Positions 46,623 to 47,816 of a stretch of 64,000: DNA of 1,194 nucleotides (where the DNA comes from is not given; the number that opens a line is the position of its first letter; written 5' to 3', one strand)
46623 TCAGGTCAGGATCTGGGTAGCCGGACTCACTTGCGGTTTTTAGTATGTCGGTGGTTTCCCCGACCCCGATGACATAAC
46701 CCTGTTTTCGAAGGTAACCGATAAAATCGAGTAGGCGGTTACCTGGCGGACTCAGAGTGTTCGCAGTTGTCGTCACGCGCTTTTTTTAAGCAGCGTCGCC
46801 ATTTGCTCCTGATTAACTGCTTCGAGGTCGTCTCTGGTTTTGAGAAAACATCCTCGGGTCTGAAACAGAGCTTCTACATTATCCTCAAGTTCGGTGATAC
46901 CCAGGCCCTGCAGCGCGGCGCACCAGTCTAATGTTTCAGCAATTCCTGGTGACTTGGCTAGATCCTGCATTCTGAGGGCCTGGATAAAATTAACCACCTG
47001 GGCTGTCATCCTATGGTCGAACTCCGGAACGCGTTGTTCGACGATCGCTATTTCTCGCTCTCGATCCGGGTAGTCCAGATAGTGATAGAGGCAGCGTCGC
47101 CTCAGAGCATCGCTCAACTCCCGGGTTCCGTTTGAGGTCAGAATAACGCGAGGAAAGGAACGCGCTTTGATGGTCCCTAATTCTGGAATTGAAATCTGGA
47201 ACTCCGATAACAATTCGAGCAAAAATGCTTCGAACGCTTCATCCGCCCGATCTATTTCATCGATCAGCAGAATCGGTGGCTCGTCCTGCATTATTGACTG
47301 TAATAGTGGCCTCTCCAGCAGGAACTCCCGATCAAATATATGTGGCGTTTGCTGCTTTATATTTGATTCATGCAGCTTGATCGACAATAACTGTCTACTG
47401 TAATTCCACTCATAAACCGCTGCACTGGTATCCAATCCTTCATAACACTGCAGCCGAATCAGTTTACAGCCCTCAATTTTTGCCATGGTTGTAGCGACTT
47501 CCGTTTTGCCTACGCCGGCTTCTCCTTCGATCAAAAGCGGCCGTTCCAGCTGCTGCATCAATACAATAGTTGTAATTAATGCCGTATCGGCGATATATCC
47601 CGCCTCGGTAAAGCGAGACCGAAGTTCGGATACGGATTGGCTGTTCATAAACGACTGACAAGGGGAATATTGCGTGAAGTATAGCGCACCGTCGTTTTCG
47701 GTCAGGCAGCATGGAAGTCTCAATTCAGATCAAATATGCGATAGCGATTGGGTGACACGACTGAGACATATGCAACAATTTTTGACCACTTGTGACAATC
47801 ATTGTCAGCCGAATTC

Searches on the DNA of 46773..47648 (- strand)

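Call 75: search_rna_families(sources=[L019, L014, L012], threshold=evalue, max_evalue=1)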
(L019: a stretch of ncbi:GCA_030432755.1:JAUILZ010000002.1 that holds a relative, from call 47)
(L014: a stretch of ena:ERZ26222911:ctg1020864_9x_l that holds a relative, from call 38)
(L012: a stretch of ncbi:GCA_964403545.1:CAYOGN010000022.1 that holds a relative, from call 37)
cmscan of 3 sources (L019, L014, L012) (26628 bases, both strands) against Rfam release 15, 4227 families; matches with E-value up to 1: 0.
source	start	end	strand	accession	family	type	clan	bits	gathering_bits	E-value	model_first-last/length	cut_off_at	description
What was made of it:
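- On Known sigma-54-dependent sRNA families (Qrr, GlmY/GlmZ, CrcZ/CrcY, NrsZ): Zero hits at E<=1 in three distant members (call 75).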

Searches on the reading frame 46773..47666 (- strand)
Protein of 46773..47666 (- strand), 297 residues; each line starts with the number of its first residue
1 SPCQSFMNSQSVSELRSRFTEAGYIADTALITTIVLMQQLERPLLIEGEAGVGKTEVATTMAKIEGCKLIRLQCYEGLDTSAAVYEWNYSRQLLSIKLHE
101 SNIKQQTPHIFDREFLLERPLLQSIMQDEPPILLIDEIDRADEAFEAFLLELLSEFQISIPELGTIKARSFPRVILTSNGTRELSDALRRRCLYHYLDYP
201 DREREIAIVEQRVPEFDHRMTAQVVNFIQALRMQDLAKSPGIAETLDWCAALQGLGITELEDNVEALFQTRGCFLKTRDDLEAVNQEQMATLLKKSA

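Call 9: search_protein_families(library=pfam, proteins=[window:46773-47666:-], max_evalue=0.01)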
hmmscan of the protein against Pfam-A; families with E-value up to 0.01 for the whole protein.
window:46773-47666:- (297 aa): 8 families
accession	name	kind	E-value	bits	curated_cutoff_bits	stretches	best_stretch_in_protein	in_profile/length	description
PF07728.20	AAA_5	-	6.4e-12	46.1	22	1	43-192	1-139/139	AAA domain (dynein-related subfamily)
PF00004.35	AAA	-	4.4e-08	34.1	21.2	1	45-192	2-123/131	ATPase family associated with various cellular activities (AAA)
PF07726.17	AAA_3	-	2.2e-06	28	27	0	132-179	65-111/131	ATPase family associated with various cellular activities (AAA)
PF13191.12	AAA_16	-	1.7e-05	25.8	32.6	1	42-155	25-158/167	AAA ATPase domain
PF13401.12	AAA_22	-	6.4e-05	23.7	27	1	41-158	5-116/130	AAA domain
PF00158.32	Sigma54_activat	-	0.00058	20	20.2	0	30-63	11-44/168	Sigma-54 interaction domain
PF07724.20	AAA_2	-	0.00059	20.3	27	1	45-188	7-134/166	AAA domain (Cdc48 subfamily)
PF14532.12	Sigma54_activ_2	-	0.00073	20.2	25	0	29-66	9-46/138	Sigma-54 interaction domain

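Call 35: find_homologous_proteins(query=window:46773-47648:-, max_evalue=1e-60)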
Query window:46773-47648:- (291 aa): 7994 proteins with E <= 1e-60 among 8000 candidates; the best 120 are listed.
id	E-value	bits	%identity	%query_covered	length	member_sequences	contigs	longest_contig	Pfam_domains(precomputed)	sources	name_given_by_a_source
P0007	5.5e-186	634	100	100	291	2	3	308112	PF07726.18,PF00004.36,PF07728.21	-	-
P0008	7.7e-178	607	95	100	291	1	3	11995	PF07726.18,PF00004.36,PF07728.21,PF13191.13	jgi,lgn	-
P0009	2.1e-177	606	95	100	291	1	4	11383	PF07726.18,PF00004.36,PF07728.21,PF13191.13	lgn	-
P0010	5.0e-176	602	95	100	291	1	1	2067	PF07726.18,PF00004.36,PF07728.21,PF13191.13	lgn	-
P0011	1.4e-174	597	93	100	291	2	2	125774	PF07726.18,PF00004.36,PF07728.21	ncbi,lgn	ncbi:MAG: MoxR family ATPase [Arenicellales bacterium]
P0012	2.5e-152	524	81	100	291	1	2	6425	PF07726.18,PF00004.36,PF13401.13,PF07728.21,PF13191.13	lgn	-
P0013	2.5e-152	524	81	100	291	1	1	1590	PF07726.18,PF00004.36,PF07728.21,PF13191.13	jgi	jgi:MoxR-like ATPase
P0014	5.6e-151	519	80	100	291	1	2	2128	PF07726.18,PF00004.36,PF07728.21,PF13191.13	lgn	-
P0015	1.1e-150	518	80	100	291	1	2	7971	PF07726.18,PF00004.36,PF13401.13,PF07728.21,PF13191.13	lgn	-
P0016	3.8e-149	513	79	100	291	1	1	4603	PF07726.18,PF00004.36,PF07728.21,PF13191.13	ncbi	ncbi:MAG: AAA family ATPase [bacterium]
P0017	2.4e-145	501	77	100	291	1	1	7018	PF07726.18,PF00004.36,PF13401.13,PF07728.21,PF13191.13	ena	-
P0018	1.9e-144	498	78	100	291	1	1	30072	PF07726.18,PF00004.36,PF13401.13,PF07728.21,PF13191.13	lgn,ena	-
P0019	4.6e-144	497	78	100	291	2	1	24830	PF07724.21,PF07726.18,PF00004.36,PF13401.13,PF07728.21,PF13191.13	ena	-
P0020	4.9e-129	447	72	100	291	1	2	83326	PF00158.33,PF07724.21,PF07726.18,PF00004.36,PF13401.13,PF07728.21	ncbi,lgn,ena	-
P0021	5.5e-125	434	68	100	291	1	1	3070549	PF07726.18,PF00004.36,PF13401.13,PF07728.21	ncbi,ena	-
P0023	2.0e-121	423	66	100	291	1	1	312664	PF07726.18,PF00004.36,PF13401.13,PF07728.21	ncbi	-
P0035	5.9e-116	405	65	97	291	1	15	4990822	PF07726.18,PF00004.36,PF13401.13,PF07728.21,PF13191.13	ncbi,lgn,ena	-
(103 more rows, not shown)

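Call 36: find_encoding_contigs(protein=P0018, flank=4000, max_places=2)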
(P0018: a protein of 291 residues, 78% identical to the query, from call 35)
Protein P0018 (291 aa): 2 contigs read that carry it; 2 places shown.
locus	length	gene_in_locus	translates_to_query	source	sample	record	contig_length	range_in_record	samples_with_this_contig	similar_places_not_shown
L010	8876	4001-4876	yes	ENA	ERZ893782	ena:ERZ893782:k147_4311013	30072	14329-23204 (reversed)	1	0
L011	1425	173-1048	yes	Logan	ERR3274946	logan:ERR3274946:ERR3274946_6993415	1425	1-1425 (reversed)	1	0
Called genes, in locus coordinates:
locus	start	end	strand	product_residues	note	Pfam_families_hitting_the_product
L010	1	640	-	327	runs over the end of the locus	PF25145:NfeD1b_N (weak), PF01343:Peptidase_S49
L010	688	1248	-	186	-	PF02798:GST_N, PF13417:GST_N_3, PF13409:GST_N_2, PF17172:GST_N_4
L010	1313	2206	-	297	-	PF01734:Patatin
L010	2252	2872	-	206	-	PF19489:SLT_4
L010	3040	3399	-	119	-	-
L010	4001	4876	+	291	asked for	PF13191:AAA_16 (faint), PF07726:AAA_3 (faint), PF07728:AAA_5, PF13401:AAA_22 (weak), PF00004:AAA (weak)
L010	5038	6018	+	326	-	PF05762:VWA_CoxE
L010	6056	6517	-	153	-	PF03061:4HBT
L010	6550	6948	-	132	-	PF04828:GFA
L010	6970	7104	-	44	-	-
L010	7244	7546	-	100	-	-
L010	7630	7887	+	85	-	-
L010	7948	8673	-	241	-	PF12637:TSCPD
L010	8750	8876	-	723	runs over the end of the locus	PF00317:Ribonuc_red_lgN, PF02867:Ribonuc_red_lgC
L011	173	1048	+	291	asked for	PF13191:AAA_16 (faint), PF07726:AAA_3 (faint), PF07728:AAA_5, PF13401:AAA_22 (weak), PF00004:AAA (weak)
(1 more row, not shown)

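Call 37: find_encoding_contigs(protein=P0020, flank=4000, max_places=2)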
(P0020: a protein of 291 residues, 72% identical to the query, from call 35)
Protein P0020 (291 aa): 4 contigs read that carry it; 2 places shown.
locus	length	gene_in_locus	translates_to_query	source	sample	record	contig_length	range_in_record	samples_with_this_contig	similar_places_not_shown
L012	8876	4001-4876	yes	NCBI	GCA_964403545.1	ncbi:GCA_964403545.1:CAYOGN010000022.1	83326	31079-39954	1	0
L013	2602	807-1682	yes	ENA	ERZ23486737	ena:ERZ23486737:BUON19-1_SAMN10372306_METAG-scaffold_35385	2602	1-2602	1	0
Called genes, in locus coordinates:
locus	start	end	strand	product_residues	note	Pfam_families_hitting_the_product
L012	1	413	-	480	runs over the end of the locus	PF03062:MBOAT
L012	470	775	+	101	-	-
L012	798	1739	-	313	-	PF25145:NfeD1b_N (weak), PF01343:Peptidase_S49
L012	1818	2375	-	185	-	PF02798:GST_N (weak), PF13417:GST_N_3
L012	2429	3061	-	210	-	PF19489:SLT_4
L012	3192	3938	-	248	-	-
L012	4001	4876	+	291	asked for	PF00158:Sigma54_activat (faint), PF07724:AAA_2 (weak), PF07726:AAA_3 (faint), PF07728:AAA_5, PF13401:AAA_22 (weak), PF00004:AAA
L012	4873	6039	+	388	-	PF05762:VWA_CoxE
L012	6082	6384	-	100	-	-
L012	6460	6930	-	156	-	PF13511:DUF4124, PF00462:Glutaredoxin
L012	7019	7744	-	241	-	PF12637:TSCPD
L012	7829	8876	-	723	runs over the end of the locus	PF00317:Ribonuc_red_lgN, PF02867:Ribonuc_red_lgC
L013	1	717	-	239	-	?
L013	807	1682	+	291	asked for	PF00158:Sigma54_activat (faint), PF07724:AAA_2 (weak), PF07726:AAA_3 (faint), PF07728:AAA_5, PF13401:AAA_22 (weak), PF00004:AAA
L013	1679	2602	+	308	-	?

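Call 38: find_encoding_contigs(protein=P0021, flank=4000, max_places=2)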
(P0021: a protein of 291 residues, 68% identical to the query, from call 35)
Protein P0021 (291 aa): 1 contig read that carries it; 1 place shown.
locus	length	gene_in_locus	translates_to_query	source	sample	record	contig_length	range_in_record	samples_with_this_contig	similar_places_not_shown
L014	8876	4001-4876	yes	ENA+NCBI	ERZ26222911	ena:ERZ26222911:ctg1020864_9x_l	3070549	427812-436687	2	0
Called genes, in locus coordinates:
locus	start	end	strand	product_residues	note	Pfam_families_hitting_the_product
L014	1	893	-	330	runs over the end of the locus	PF25145:NfeD1b_N (weak), PF01343:Peptidase_S49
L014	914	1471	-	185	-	PF02798:GST_N (weak), PF13417:GST_N_3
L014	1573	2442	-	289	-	PF01734:Patatin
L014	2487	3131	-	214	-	PF19489:SLT_4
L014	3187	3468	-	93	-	-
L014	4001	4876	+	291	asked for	PF07726:AAA_3 (faint), PF07728:AAA_5, PF13401:AAA_22 (faint), PF00004:AAA (weak)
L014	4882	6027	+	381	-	PF05762:VWA_CoxE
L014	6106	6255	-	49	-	-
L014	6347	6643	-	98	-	-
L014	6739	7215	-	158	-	PF13511:DUF4124, PF00462:Glutaredoxin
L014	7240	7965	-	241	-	PF12637:TSCPD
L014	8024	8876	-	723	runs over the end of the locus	PF00317:Ribonuc_red_lgN, PF02867:Ribonuc_red_lgC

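Call 39: find_encoding_contigs(protein=P0017, flank=4000, max_places=2)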
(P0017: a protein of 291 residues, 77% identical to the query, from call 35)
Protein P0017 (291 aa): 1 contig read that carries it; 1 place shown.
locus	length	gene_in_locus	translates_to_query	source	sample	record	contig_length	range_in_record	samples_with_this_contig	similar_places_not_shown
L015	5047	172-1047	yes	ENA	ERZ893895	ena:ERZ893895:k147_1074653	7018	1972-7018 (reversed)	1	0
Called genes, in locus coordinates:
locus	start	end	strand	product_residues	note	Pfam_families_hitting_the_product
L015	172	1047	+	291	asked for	PF13191:AAA_16 (faint), PF07726:AAA_3 (faint), PF07728:AAA_5, PF13401:AAA_22 (weak), PF00004:AAA (weak)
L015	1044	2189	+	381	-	PF05762:VWA_CoxE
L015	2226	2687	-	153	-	PF03061:4HBT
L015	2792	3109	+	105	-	-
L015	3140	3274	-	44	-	-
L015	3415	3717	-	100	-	-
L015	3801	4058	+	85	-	-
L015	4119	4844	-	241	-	PF12637:TSCPD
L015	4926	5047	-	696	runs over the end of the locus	?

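Call 46: find_encoding_contigs(protein=P0035, flank=4000, max_places=3)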
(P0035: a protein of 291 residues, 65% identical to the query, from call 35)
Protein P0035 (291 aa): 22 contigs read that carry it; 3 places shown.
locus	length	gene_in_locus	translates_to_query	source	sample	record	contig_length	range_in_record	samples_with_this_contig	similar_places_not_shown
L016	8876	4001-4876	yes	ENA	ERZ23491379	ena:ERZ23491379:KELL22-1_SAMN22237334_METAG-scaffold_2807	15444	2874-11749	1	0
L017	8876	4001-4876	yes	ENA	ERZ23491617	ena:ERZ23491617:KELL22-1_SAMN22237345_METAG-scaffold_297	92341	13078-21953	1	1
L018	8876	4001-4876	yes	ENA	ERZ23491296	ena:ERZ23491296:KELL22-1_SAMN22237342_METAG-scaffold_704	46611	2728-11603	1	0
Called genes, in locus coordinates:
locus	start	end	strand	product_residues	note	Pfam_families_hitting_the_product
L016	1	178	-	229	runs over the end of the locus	PF01177:Asp_Glu_race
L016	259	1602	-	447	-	PF00764:Arginosuc_synth, PF20979:Arginosuc_syn_C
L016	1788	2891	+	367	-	PF02746:MR_MLE_N, PF13378:MR_MLE_C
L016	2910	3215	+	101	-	-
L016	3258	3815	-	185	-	PF02798:GST_N, PF13417:GST_N_3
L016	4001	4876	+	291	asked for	PF13191:AAA_16, PF07726:AAA_3 (faint), PF07728:AAA_5, PF13401:AAA_22 (weak), PF00004:AAA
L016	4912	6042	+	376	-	PF05762:VWA_CoxE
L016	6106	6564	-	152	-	PF03061:4HBT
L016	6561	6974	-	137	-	PF04828:GFA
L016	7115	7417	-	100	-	-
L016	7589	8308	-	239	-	PF12637:TSCPD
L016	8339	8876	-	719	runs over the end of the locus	PF02867:Ribonuc_red_lgC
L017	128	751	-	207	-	PF13358:DDE_3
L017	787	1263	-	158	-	PF13384:HTH_23 (weak), PF13551:HTH_29, PF13565:HTH_32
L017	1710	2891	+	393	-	PF02746:MR_MLE_N, PF13378:MR_MLE_C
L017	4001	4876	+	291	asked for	PF13191:AAA_16, PF07726:AAA_3 (faint), PF07728:AAA_5, PF13401:AAA_22 (weak), PF00004:AAA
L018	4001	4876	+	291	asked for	PF13191:AAA_16, PF07726:AAA_3 (faint), PF07728:AAA_5, PF13401:AAA_22 (weak), PF00004:AAA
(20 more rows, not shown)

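Call 47: find_encoding_contigs(protein=P0023, flank=4000, max_places=2)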
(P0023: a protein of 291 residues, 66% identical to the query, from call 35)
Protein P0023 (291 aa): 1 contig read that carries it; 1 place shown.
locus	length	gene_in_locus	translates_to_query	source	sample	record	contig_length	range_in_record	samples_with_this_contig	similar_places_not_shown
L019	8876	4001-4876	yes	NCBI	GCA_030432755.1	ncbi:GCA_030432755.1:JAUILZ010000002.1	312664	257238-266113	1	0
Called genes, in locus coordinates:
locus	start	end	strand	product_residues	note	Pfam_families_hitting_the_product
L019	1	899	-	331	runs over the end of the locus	PF25145:NfeD1b_N (weak), PF01343:Peptidase_S49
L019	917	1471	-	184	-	PF02798:GST_N (weak), PF13417:GST_N_3, PF13409:GST_N_2 (weak)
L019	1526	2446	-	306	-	PF01734:Patatin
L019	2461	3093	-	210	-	PF19489:SLT_4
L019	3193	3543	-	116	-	-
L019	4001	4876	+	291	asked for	PF07726:AAA_3 (faint), PF07728:AAA_5, PF13401:AAA_22 (weak), PF00004:AAA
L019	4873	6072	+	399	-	PF05762:VWA_CoxE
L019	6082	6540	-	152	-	PF03061:4HBT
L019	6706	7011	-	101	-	-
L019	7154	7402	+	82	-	-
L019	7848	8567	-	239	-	PF12637:TSCPD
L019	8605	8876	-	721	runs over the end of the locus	PF00317:Ribonuc_red_lgN, PF02867:Ribonuc_red_lgC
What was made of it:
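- Tried and rejected: Members were added through the neighbouring MoxR protein instead (calls 35-39, 46, 47).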
